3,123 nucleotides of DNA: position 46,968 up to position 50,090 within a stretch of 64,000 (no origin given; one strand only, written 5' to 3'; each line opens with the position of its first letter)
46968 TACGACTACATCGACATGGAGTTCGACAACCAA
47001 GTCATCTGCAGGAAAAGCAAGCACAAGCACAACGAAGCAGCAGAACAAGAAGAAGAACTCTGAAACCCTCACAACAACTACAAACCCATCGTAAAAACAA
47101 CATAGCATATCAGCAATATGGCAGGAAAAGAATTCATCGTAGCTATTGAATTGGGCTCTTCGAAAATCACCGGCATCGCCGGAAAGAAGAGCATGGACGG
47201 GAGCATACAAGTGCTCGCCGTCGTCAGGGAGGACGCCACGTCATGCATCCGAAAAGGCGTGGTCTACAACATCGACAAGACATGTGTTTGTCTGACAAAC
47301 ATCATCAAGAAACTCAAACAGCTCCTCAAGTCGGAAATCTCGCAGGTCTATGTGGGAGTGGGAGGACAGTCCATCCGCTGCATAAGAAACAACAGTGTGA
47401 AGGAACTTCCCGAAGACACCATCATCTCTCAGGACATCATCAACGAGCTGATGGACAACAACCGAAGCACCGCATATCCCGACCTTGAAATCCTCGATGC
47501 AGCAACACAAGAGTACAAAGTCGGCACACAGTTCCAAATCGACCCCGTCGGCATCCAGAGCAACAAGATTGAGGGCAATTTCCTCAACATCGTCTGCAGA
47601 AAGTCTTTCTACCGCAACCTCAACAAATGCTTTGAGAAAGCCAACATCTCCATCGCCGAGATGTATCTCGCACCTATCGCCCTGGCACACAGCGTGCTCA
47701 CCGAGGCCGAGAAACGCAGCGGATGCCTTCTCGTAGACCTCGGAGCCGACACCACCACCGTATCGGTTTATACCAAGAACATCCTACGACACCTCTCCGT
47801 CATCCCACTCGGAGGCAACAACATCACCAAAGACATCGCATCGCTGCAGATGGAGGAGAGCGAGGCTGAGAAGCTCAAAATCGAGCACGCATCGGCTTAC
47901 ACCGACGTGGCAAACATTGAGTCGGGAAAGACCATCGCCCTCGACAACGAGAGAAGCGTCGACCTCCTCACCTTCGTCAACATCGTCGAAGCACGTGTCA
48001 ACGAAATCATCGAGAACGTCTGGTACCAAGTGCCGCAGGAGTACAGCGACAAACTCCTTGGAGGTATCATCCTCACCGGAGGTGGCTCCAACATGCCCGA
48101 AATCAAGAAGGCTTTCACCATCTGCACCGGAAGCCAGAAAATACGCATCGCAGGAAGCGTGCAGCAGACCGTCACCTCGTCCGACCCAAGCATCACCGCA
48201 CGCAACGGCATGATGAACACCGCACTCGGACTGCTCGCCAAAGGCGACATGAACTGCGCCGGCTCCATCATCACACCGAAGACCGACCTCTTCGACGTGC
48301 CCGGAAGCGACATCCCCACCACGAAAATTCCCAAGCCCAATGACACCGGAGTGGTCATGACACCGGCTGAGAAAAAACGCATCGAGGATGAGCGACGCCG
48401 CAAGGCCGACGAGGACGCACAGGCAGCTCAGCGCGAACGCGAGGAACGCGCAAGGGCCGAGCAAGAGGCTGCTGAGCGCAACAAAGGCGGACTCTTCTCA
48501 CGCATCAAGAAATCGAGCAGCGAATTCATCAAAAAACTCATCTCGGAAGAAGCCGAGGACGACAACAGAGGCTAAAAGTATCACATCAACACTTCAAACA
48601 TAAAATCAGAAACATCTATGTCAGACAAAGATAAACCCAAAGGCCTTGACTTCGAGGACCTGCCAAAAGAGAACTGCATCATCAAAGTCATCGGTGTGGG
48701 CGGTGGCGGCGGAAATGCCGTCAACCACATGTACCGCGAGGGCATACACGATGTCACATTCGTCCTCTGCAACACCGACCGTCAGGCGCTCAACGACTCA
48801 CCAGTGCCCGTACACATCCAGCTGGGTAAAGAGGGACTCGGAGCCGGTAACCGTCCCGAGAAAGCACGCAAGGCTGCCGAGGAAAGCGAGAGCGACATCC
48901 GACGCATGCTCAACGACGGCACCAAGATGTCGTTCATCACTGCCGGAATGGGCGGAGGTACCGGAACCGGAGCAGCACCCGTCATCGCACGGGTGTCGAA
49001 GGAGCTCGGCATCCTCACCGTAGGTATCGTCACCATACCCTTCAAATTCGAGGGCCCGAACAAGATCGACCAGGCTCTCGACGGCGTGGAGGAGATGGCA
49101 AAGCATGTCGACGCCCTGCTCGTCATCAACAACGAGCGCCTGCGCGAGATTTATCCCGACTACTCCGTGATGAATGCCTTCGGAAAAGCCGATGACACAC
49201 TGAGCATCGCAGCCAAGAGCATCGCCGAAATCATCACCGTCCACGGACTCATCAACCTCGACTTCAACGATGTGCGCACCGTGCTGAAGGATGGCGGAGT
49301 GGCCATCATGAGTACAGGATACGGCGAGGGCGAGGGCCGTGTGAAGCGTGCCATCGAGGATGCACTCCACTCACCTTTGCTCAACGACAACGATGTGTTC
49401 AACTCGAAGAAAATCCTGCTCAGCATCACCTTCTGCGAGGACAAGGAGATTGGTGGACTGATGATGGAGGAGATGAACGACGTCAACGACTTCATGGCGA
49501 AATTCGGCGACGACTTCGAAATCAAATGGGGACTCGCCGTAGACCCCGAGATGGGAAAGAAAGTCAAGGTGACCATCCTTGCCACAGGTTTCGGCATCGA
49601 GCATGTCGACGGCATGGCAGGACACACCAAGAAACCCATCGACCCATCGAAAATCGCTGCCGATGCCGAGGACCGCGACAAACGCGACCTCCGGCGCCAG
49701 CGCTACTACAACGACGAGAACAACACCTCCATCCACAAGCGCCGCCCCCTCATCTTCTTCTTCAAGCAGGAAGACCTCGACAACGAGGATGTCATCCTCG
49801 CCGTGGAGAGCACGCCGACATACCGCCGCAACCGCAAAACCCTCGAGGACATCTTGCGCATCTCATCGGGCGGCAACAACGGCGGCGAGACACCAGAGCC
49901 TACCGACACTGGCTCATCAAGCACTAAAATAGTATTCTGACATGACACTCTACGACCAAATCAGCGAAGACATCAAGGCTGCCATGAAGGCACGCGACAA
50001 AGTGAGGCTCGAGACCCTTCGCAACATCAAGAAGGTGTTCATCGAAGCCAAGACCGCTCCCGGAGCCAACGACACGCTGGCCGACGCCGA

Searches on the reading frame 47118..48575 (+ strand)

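Call 39: search_protein_families(library=pfam, proteins=[window:47118-48575:+], max_evalue=0.0001)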
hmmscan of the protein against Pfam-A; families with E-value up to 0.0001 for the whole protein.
window:47118-48575:+ (485 aa): 4 families
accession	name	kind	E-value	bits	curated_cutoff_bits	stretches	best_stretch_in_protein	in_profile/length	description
PF14450.12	FtsA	-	5e-22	79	31.8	1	205-358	2-121/127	Cell division protein FtsA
PF02491.25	SHS2_FTSA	-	3.2e-11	43.8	25.4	1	83-158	1-78/79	SHS2 domain inserted in FTSA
PF06723.19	MreB_Mbl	-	9.6e-09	35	27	1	196-348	140-307/327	MreB/Mbl protein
PF11104.14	PilM_2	-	7.1e-05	22.3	27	0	158-257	131-237/340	Type IV pilus assembly protein PilM;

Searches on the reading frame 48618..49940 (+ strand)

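Call 39: search_protein_families(library=pfam, proteins=[window:48618-49940:+], max_evalue=0.0001)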
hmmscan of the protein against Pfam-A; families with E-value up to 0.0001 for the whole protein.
window:48618-49940:+ (440 aa): 2 families
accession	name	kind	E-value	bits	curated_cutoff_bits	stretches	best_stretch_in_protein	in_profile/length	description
PF00091.31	Tubulin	-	4.2e-44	151.5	33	1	22-179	2-189/190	Tubulin/FtsZ family, GTPase domain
PF12327.13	FtsZ_C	-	3.3e-15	56.6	27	1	227-325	1-94/95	FtsZ family, C-terminal domain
